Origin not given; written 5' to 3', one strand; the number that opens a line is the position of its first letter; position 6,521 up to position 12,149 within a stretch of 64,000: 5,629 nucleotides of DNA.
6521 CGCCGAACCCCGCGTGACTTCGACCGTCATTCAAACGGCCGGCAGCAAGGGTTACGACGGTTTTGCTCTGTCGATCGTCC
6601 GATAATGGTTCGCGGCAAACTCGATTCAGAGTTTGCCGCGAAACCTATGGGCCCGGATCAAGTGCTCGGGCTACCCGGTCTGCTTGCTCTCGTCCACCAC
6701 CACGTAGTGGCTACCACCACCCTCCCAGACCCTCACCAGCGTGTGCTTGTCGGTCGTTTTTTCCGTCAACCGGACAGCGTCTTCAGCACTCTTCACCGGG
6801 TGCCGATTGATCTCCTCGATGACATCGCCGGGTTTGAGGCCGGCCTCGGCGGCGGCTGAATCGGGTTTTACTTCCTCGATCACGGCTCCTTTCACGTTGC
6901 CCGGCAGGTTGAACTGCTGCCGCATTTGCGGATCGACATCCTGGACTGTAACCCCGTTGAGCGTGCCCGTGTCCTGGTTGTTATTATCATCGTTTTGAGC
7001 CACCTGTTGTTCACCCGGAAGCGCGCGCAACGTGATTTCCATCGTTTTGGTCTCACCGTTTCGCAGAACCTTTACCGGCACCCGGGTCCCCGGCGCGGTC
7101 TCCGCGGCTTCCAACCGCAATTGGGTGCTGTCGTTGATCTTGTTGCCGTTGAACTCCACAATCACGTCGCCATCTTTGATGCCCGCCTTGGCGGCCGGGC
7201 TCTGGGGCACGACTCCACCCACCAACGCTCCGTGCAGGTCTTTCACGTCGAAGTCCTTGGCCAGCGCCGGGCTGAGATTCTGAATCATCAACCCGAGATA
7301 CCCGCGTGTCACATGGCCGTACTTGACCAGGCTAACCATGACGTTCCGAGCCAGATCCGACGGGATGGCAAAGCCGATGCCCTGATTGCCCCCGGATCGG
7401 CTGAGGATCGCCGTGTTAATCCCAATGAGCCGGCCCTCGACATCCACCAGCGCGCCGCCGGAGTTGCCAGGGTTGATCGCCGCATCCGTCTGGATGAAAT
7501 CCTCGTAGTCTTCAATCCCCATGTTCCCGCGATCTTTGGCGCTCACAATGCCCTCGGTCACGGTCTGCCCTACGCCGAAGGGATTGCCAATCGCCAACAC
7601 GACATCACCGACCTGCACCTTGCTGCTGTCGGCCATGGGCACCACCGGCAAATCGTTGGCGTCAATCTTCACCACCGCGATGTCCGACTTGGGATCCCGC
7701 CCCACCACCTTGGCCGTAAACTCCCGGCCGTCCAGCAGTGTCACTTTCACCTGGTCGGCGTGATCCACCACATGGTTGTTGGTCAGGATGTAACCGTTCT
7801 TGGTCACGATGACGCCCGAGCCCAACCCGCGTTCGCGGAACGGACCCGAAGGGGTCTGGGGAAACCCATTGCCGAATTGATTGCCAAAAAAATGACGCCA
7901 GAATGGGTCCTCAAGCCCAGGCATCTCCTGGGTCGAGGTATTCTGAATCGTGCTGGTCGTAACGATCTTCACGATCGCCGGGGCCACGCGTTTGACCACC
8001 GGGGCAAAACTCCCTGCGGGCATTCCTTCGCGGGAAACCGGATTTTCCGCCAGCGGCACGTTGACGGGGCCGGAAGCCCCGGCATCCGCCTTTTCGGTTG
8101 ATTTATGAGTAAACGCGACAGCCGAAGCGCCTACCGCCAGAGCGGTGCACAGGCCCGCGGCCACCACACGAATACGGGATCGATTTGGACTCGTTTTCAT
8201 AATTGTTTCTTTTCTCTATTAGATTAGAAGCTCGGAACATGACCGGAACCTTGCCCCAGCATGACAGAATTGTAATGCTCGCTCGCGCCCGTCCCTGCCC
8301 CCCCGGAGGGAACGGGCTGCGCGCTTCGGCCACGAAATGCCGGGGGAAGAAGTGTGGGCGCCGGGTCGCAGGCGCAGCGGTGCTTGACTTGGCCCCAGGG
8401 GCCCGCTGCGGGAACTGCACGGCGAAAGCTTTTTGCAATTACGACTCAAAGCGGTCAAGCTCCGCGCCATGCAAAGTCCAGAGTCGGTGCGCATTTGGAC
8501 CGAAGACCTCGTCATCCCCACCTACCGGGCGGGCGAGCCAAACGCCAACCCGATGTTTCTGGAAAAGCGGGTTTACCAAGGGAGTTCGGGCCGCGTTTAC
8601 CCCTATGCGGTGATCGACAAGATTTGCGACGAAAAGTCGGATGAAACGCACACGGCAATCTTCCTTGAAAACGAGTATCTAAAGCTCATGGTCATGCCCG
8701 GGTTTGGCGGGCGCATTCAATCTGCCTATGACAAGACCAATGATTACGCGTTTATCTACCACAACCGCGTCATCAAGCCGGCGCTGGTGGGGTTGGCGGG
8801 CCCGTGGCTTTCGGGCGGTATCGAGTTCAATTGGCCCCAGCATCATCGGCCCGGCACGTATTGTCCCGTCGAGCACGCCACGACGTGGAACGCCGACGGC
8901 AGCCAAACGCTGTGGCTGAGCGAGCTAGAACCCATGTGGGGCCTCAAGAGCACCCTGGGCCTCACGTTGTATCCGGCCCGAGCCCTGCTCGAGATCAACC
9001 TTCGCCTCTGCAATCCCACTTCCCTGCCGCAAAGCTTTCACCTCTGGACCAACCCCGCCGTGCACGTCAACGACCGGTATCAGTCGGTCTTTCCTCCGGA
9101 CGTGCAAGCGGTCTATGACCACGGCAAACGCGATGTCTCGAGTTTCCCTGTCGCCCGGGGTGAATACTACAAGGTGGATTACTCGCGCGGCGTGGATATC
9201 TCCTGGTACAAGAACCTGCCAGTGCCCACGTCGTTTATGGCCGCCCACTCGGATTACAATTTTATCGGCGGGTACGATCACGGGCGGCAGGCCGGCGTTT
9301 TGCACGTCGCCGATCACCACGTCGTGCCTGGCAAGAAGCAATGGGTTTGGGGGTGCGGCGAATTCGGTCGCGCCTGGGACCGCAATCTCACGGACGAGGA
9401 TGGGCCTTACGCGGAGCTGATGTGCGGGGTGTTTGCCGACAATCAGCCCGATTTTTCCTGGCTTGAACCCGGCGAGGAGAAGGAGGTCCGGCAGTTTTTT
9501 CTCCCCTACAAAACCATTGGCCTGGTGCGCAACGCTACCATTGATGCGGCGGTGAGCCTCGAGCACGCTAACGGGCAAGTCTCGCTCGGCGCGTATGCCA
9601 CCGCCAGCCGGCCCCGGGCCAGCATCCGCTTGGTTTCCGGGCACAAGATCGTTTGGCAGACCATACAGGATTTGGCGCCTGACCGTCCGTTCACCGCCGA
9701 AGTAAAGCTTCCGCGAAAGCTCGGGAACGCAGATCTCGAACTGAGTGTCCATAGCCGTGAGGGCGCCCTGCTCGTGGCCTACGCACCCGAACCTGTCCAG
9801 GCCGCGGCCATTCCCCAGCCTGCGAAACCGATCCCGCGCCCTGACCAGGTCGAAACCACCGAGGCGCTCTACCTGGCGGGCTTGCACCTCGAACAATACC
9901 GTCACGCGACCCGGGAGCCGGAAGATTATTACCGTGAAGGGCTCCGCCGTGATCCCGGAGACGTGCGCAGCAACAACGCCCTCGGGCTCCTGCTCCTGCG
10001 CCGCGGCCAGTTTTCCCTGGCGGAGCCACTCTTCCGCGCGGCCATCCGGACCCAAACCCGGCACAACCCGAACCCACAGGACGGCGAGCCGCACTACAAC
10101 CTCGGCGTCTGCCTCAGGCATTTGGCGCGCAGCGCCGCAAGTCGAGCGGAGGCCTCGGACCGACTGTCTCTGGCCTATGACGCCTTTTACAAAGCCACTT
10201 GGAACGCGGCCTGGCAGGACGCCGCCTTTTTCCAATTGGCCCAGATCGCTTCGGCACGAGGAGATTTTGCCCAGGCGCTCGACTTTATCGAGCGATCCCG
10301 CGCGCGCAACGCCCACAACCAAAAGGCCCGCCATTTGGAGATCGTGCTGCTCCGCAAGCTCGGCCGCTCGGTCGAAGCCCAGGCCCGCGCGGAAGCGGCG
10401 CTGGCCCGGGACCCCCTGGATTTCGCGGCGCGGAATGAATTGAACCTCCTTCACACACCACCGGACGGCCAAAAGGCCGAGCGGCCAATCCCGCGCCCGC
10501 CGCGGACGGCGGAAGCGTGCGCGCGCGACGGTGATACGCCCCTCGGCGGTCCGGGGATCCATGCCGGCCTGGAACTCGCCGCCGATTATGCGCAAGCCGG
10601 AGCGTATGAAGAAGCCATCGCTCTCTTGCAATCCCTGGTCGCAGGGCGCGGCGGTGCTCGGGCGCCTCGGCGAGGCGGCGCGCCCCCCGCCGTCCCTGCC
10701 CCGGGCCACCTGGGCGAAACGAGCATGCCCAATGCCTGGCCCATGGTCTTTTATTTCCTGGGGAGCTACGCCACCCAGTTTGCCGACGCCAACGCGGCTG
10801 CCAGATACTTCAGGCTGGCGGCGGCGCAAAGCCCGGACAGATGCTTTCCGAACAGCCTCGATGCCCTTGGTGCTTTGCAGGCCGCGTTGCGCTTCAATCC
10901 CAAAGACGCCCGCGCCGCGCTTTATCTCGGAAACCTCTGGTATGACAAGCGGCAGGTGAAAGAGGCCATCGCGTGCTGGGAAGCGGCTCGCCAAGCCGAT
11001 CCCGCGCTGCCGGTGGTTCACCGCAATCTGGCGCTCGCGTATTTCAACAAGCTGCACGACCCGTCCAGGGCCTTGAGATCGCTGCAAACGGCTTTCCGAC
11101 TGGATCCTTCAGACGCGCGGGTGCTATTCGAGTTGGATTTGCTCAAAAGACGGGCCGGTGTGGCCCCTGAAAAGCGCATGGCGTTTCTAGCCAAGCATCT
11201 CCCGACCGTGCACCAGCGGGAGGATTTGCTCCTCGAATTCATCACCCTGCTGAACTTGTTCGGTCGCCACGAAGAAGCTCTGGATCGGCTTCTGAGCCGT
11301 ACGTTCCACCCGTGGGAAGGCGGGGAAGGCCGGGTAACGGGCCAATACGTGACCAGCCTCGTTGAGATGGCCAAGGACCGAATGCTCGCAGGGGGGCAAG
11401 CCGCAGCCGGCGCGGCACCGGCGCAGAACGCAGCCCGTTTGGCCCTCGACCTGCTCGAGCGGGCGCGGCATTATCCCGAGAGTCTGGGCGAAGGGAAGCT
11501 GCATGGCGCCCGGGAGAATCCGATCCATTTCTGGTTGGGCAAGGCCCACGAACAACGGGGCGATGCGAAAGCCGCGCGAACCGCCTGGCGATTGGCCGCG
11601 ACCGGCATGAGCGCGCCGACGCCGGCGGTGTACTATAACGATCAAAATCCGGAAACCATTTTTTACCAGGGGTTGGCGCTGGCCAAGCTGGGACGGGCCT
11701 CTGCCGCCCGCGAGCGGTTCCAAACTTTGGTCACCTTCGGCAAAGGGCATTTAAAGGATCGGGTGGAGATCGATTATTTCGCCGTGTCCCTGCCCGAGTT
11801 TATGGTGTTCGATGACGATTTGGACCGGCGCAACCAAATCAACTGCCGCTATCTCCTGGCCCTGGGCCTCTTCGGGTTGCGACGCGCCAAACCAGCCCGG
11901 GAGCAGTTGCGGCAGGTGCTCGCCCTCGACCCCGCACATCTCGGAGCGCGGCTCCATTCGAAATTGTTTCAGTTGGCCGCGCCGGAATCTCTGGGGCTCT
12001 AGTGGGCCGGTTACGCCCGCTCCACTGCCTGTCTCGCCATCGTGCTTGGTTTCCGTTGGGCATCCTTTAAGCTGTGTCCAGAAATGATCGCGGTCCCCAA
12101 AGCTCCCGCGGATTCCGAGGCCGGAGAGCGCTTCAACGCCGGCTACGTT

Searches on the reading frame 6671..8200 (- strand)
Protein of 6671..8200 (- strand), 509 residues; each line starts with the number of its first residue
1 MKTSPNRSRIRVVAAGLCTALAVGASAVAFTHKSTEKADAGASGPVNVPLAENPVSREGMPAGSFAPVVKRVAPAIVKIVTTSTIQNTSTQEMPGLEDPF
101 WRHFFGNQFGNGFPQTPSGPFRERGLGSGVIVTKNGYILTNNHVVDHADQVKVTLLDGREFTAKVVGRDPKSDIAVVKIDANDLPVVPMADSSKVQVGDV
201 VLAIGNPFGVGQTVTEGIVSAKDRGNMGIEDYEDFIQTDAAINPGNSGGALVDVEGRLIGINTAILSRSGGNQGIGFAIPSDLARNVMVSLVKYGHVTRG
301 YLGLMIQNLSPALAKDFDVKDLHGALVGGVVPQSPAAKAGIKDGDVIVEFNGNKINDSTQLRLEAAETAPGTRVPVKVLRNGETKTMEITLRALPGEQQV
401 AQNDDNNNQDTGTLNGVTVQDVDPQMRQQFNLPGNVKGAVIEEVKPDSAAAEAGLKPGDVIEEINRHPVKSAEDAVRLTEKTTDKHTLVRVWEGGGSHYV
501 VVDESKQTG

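Call 11: search_protein_families(library=pfam, proteins=[window:6671-8200:-], max_evalue=0.001)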
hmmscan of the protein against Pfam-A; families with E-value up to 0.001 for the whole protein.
window:6671-8200:- (509 aa): 6 families
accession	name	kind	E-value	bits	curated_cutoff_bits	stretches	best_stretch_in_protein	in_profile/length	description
PF13365.12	Trypsin_2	-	1.2e-37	130.3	27.6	1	127-261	1-144/144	Trypsin-like peptidase domain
PF13180.12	PDZ_2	-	9.4e-27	93.6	27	2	300-391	1-80/80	PDZ domain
PF17820.7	PDZ_6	-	2.8e-26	91.5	27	2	440-492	1-53/54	PDZ domain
PF00089.32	Trypsin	-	3.7e-21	76.4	20.6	1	127-284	27-216/220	Trypsin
PF00595.29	PDZ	-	5.1e-21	75.3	23.2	2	298-378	8-80/81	PDZ domain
PF14685.13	PDZ_Tricorn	-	3e-06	27.6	25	0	447-498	30-84/88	Tricorn protease PDZ domain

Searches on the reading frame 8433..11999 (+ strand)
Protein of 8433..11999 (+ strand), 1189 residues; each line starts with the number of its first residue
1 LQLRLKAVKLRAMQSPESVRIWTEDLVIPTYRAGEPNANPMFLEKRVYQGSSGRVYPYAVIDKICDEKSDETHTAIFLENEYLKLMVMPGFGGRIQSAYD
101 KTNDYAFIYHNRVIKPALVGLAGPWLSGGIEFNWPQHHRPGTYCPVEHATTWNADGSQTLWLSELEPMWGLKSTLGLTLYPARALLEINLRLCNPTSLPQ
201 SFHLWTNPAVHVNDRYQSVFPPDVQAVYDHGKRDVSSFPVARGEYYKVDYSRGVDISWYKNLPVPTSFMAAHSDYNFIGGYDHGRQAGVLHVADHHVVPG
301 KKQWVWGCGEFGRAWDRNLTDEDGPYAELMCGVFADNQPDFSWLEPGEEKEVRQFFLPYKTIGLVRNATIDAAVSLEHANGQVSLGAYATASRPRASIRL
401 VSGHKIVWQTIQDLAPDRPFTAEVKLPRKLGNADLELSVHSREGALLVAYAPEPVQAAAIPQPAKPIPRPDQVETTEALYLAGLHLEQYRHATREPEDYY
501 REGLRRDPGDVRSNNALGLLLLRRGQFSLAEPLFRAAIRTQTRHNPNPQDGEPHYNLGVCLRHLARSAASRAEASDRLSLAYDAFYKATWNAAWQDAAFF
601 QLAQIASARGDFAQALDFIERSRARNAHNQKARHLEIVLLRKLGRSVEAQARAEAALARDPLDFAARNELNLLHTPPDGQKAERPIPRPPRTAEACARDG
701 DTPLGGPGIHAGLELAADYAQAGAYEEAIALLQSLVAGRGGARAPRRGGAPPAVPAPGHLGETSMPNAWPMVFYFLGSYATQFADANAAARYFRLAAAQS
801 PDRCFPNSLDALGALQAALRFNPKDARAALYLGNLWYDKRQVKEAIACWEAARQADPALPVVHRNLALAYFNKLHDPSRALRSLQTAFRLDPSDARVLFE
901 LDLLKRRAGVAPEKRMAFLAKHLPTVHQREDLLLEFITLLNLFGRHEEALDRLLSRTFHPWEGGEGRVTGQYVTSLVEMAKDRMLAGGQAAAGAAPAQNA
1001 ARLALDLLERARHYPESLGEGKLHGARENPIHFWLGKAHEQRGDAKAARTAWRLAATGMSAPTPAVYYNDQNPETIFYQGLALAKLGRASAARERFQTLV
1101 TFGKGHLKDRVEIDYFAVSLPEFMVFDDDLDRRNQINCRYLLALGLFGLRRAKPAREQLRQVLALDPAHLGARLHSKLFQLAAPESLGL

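Call 11: search_protein_families(library=pfam, proteins=[window:8433-11999:+], max_evalue=0.001)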
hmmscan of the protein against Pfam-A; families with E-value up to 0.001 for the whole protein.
window:8433-11999:+ (1189 aa): 11 families
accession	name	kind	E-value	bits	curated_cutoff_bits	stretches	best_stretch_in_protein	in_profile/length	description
PF17128.10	DUF5107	-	1.1e-49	169.5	24.4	1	54-341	5-283/310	Domain of unknown function (DUF5107)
PF07719.23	TPR_2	-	1.5e-17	62.6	27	0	826-857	1-32/34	Tetratricopeptide repeat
PF13431.12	TPR_17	-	3.7e-12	45.9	24.4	0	499-530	1-32/34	Tetratricopeptide repeat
PF13428.12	TPR_14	-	9e-12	44.9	23.5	0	597-634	2-39/44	Tetratricopeptide repeat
PF13414.12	TPR_11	-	5.3e-11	42.5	26.8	1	833-872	1-40/42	TPR repeat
PF13432.12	TPR_16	-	1.8e-09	38.3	32.7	2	516-573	2-52/65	Tetratricopeptide repeat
PF00515.34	TPR_1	-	6e-09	35.8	27.8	0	827-857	2-32/34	Tetratricopeptide repeat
PF14559.12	TPR_19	-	1.3e-06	29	25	0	608-665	3-60/68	Tetratricopeptide repeat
PF13181.12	TPR_8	-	3.9e-06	27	25.7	0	512-539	2-29/34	Tetratricopeptide repeat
PF13424.12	TPR_12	-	5.1e-06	27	30.1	0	514-571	6-65/77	Tetratricopeptide repeat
PF13176.12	TPR_7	-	0.00026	21.3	27.9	0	598-622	1-27/36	Tetratricopeptide repeat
